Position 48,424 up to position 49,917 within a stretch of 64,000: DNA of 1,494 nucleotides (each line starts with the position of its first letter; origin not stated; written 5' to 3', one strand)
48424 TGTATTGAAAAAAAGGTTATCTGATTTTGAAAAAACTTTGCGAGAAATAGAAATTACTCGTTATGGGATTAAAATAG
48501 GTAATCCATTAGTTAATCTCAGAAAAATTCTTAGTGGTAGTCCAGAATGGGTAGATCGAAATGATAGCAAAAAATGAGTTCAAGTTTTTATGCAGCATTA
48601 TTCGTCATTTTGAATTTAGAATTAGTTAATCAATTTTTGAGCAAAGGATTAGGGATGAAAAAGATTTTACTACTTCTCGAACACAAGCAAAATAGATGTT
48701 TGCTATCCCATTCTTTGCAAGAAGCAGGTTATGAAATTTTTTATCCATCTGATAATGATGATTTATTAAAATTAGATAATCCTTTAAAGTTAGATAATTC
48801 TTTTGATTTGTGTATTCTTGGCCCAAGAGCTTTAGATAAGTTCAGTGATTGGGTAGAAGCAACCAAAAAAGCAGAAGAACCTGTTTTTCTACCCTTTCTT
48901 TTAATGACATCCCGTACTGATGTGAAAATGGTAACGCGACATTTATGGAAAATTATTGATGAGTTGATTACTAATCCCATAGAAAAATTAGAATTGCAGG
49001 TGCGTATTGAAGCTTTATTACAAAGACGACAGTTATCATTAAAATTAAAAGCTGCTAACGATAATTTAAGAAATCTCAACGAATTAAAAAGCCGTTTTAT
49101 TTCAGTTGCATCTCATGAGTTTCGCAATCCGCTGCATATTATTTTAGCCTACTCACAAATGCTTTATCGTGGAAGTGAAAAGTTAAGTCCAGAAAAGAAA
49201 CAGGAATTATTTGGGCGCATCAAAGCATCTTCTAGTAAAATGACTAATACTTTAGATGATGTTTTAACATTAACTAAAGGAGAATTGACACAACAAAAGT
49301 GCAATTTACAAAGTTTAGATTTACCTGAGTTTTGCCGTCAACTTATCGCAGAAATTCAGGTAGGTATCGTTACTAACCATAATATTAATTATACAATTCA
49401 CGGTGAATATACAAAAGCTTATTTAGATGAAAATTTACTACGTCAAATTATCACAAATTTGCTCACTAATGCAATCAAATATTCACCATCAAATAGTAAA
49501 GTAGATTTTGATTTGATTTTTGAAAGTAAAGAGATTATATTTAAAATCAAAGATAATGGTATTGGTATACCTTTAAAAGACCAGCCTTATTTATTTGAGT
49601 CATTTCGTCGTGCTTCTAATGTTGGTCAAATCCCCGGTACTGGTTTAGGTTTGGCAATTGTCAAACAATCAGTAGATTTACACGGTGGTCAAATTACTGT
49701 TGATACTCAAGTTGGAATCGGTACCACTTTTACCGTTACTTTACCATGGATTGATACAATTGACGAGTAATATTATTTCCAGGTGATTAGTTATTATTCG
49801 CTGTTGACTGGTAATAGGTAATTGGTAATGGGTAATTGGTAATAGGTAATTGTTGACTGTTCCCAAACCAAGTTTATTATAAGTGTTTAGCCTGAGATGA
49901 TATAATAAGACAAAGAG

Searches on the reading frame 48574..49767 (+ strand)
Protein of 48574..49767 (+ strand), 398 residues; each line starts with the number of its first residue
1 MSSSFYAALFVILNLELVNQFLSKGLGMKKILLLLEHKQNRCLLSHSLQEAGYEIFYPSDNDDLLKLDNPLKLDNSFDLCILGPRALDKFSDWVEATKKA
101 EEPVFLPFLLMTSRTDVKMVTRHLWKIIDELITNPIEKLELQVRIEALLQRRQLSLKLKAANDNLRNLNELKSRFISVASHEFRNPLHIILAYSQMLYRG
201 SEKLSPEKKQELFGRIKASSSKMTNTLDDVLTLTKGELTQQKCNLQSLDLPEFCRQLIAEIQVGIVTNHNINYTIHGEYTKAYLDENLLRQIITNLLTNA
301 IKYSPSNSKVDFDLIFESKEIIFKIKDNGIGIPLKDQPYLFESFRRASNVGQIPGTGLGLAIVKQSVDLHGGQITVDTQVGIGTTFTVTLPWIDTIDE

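Call 64: search_protein_families(library=pfam, proteins=[window:48574-49767:+], max_evalue=0.00001)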
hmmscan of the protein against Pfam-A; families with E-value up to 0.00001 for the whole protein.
window:48574-49767:+ (398 aa): 2 families
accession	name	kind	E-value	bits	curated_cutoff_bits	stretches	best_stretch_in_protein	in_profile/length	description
PF02518.31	HATPase_c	-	5.8e-30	104.4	26.4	1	285-391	2-108/111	Histidine kinase-, DNA gyrase B-, and HSP90-like ATPase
PF00512.31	HisKA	-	3.2e-14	53.2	26.9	1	172-237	2-64/66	His Kinase A (phospho-acceptor) domain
